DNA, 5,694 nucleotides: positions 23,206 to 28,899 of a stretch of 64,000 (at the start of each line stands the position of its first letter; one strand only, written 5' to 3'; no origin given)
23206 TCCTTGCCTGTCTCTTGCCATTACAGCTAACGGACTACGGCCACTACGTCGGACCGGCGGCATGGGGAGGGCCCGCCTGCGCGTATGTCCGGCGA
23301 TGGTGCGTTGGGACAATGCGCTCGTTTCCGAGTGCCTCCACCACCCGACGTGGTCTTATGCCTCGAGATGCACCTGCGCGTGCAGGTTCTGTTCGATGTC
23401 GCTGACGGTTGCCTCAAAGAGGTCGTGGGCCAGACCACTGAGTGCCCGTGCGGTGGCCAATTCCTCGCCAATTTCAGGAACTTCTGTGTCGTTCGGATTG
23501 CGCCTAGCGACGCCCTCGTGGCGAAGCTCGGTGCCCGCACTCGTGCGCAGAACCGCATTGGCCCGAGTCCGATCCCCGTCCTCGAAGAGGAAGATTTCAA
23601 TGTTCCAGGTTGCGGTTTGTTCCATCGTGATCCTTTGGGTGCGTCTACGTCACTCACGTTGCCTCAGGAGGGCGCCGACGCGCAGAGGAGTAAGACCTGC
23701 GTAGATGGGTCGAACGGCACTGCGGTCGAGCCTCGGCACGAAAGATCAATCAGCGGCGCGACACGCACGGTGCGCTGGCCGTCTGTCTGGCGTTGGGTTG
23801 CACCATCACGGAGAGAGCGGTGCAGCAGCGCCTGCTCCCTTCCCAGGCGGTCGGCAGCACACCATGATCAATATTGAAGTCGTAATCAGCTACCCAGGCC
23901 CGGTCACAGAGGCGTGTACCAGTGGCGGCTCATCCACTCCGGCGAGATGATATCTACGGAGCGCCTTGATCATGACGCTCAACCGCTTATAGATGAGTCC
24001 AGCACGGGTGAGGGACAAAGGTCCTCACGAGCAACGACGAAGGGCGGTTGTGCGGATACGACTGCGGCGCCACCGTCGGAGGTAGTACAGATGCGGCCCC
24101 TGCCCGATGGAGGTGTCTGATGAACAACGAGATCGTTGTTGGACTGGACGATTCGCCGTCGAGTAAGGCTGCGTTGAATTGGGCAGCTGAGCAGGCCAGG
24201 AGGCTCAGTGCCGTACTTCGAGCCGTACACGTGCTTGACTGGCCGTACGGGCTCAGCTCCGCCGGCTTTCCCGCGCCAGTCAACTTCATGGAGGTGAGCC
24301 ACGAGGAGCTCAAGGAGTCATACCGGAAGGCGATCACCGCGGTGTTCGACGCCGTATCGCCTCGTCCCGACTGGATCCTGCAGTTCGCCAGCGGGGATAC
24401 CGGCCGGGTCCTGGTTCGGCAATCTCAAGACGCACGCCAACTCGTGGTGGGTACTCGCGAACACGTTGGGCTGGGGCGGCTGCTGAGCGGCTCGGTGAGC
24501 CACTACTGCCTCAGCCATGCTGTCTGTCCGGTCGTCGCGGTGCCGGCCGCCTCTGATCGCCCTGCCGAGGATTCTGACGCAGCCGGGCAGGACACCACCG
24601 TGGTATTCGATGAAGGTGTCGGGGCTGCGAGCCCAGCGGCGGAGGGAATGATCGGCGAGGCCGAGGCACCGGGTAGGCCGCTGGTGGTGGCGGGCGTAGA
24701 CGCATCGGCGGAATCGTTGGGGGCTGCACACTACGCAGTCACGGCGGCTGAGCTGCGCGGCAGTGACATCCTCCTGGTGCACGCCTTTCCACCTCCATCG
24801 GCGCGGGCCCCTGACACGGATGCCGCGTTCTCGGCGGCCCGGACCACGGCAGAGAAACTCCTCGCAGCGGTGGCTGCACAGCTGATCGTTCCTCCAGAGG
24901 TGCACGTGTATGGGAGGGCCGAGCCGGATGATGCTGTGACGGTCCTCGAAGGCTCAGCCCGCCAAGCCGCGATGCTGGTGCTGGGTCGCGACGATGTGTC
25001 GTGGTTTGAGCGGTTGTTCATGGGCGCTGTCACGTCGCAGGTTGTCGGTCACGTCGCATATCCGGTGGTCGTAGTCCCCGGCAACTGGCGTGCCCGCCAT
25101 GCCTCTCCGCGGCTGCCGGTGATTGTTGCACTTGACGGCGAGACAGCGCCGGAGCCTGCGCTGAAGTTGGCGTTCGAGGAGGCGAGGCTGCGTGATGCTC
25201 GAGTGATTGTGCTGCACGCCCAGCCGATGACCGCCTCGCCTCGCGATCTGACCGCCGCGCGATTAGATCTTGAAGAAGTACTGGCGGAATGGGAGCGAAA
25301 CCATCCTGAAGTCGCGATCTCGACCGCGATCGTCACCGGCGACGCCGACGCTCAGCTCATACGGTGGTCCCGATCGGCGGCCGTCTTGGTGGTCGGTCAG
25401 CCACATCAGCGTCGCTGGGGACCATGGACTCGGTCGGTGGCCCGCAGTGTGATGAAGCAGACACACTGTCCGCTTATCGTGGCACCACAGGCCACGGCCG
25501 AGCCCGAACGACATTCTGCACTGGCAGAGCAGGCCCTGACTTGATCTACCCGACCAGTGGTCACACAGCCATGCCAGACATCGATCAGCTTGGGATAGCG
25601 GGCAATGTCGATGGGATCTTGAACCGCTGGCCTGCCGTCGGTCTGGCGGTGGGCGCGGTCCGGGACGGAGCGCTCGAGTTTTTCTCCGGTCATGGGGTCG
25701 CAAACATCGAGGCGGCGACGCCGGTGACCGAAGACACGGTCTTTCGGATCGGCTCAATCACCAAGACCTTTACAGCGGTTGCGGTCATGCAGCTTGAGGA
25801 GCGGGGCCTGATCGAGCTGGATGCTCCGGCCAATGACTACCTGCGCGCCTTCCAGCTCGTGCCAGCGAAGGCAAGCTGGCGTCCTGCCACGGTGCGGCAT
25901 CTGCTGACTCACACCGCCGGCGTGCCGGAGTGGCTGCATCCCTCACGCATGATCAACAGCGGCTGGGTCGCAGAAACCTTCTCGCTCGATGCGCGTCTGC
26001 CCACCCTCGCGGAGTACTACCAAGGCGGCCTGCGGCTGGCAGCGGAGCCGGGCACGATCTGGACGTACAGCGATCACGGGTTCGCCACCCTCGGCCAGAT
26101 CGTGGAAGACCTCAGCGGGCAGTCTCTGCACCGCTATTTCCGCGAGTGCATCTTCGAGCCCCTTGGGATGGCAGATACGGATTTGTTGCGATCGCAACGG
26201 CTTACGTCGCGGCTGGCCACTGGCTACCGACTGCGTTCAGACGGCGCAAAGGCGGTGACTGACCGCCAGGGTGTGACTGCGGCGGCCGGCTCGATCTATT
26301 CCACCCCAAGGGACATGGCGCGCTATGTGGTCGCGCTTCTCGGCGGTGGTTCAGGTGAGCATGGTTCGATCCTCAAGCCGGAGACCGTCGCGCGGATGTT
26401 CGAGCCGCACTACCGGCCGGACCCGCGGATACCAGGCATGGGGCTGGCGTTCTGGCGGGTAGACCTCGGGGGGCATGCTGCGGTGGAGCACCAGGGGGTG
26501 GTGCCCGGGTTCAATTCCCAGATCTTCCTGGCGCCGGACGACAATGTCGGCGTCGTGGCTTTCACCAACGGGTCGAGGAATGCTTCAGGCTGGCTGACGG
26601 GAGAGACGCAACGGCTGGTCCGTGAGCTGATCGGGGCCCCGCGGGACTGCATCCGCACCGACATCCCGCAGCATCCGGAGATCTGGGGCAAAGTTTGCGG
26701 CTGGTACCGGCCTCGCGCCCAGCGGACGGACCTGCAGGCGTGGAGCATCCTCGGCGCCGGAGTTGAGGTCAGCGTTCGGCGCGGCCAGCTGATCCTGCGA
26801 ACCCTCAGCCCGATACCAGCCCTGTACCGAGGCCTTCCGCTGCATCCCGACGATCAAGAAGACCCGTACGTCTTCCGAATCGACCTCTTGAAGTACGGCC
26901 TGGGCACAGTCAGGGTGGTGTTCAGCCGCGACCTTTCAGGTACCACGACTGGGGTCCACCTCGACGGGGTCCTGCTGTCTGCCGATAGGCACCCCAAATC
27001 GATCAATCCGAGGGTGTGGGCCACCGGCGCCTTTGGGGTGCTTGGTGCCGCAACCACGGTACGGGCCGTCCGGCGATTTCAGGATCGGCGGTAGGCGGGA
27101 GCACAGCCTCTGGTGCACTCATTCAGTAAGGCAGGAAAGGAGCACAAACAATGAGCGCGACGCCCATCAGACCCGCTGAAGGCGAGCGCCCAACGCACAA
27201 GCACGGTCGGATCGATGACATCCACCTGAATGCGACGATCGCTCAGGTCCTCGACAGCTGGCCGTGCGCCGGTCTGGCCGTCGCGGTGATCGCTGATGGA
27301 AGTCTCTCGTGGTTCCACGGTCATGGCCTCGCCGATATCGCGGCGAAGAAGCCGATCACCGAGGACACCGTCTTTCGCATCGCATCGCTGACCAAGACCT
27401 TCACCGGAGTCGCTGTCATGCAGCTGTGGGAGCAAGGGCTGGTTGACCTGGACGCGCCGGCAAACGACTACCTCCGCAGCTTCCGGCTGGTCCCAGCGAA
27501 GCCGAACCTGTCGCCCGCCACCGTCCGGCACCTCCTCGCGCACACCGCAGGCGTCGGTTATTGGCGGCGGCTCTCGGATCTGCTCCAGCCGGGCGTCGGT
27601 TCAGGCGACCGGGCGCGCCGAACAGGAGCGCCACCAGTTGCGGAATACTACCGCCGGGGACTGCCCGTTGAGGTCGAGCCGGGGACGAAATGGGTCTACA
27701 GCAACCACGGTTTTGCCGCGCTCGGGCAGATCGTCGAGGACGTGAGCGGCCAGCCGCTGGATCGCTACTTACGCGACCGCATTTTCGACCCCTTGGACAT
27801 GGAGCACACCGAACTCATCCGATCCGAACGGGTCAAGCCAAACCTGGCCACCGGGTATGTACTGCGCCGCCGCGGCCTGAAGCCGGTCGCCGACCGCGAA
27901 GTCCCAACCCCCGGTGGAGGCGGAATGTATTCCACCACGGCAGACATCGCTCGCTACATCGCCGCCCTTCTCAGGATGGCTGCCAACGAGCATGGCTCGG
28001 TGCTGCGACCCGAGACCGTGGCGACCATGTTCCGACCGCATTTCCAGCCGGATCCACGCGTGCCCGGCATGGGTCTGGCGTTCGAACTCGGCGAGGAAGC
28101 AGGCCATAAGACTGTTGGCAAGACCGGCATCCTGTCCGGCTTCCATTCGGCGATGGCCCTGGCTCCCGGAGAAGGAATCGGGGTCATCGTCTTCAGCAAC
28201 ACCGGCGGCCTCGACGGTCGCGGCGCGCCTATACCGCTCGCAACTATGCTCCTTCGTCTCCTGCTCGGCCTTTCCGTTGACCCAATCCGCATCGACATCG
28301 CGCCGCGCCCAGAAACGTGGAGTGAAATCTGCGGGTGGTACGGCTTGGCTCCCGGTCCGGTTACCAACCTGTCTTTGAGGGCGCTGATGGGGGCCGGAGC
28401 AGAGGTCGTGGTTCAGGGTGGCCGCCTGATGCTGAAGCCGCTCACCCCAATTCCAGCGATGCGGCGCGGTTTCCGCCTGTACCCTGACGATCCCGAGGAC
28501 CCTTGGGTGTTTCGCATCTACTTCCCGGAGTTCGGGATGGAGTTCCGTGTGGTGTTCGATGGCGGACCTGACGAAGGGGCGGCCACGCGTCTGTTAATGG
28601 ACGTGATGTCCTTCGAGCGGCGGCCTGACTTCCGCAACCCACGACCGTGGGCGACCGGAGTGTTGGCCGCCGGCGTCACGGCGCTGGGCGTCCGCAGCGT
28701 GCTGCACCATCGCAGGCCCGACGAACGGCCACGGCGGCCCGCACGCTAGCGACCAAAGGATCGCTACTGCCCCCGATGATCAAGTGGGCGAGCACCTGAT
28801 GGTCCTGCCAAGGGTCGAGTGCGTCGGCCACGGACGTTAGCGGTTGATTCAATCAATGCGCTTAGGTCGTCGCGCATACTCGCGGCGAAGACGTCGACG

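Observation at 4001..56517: Recurring 14-bp palindromic box (GGGWC-N4-GWCCC) before ten or more genes: a DosR/DevR-type dormancy regulon, with no regulator in the window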

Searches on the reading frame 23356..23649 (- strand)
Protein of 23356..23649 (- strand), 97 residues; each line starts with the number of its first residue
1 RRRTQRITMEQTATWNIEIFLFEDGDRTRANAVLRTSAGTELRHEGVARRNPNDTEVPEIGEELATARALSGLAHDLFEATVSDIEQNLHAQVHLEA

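Call 8: search_protein_families(library=pfam, proteins=[window:23356-23649:-])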
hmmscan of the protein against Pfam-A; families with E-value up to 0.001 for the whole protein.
window:23356-23649:- (97 aa): 1 family
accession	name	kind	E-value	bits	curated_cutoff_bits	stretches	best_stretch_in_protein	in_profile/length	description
PF08962.16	Rv2632c-like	-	1.3e-30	105.6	25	1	14-94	2-82/82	Rv2632c-like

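Call 59: find_encoding_contigs(protein=window:23356-23625:-, flank=10000, max_places=3)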
Protein window:23356-23625:- (89 aa): 22 contigs read that carry it; 3 places shown.
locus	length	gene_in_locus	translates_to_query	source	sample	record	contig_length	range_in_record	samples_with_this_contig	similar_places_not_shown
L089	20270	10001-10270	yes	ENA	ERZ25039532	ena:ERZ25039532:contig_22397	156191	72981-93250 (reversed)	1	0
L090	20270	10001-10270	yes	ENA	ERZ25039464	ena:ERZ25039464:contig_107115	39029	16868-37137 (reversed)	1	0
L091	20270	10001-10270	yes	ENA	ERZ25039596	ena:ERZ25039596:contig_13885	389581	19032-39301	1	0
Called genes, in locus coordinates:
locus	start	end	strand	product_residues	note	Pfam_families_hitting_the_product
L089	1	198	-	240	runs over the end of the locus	PF06197:DUF998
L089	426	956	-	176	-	PF20046:DUF6448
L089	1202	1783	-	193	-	-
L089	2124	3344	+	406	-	PF01757:Acyl_transf_3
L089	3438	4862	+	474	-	PF03007:WS_DGAT_cat, PF06974:WS_DGAT_C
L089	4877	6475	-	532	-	PF00144:Beta-lactamase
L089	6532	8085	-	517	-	PF00144:Beta-lactamase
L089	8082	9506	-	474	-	PF00582:Usp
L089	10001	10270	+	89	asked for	PF08962:Rv2632c-like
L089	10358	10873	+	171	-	PF00011:HSP20, PF17886:ArsA_HSP20 (weak)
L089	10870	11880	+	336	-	-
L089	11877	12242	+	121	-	PF06224:AlkZ-like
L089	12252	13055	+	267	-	PF06224:AlkZ-like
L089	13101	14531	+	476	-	PF03007:WS_DGAT_cat, PF06974:WS_DGAT_C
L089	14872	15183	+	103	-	-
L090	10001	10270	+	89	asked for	PF08962:Rv2632c-like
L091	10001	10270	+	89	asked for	PF08962:Rv2632c-like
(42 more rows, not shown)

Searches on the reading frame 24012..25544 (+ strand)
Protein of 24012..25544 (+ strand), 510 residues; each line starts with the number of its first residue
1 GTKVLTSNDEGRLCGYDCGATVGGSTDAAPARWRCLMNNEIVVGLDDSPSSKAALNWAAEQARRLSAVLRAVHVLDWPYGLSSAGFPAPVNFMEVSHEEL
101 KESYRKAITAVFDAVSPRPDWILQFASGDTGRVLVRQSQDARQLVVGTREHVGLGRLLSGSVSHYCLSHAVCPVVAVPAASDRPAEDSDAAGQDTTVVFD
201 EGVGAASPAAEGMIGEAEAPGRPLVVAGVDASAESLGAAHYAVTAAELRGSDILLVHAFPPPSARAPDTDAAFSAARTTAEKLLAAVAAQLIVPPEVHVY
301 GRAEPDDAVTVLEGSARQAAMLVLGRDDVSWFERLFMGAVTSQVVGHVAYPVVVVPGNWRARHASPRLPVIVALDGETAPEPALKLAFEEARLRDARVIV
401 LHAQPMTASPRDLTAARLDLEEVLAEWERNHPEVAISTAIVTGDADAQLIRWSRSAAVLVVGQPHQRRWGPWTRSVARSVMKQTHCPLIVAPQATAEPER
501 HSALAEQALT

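Call 8: search_protein_families(library=pfam, proteins=[window:24012-25544:+])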
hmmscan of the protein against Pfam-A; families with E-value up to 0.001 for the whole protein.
window:24012-25544:+ (510 aa): 1 family
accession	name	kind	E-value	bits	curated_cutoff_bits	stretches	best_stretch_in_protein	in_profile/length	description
PF00582.32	Usp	-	2.1e-53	181.1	24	3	37-178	1-141/141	Universal stress protein family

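Call 73: search_protein_families(library=ncbifam, proteins=[window:24120-25544:+], max_evalue=0.001)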
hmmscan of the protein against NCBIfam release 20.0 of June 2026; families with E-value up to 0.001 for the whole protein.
window:24120-25544:+ (474 aa): 0 families

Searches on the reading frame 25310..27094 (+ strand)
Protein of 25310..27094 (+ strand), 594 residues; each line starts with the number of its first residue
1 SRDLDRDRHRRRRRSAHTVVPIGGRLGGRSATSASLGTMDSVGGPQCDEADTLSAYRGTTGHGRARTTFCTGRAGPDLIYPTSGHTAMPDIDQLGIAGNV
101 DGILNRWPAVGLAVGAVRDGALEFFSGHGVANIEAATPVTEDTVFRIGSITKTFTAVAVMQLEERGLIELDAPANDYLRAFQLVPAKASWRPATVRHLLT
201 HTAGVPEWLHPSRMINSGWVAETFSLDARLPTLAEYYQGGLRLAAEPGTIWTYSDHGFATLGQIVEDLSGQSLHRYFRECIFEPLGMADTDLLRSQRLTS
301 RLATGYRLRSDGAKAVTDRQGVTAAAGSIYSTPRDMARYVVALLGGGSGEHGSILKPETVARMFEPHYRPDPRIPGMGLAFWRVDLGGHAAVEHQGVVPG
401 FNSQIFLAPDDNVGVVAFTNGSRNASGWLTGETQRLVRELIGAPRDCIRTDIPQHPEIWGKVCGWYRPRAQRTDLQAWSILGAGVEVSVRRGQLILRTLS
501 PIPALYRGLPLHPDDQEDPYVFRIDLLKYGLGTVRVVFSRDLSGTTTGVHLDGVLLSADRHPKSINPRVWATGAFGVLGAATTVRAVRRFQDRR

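Call 8: search_protein_families(library=pfam, proteins=[window:25310-27094:+])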
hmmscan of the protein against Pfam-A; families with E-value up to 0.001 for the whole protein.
window:25310-27094:+ (594 aa): 1 family
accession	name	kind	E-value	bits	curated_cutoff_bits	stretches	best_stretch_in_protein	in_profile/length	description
PF00144.29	Beta-lactamase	-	5.5e-67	226.7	27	1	110-425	15-314/329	Beta-lactamase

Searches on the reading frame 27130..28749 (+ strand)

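Call 8: search_protein_families(library=pfam, proteins=[window:27130-28749:+])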
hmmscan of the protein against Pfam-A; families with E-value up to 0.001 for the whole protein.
window:27130-28749:+ (539 aa): 1 family
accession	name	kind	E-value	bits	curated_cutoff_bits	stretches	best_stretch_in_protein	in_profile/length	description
PF00144.29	Beta-lactamase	-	1.7e-71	241.6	27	1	34-362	2-314/329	Beta-lactamase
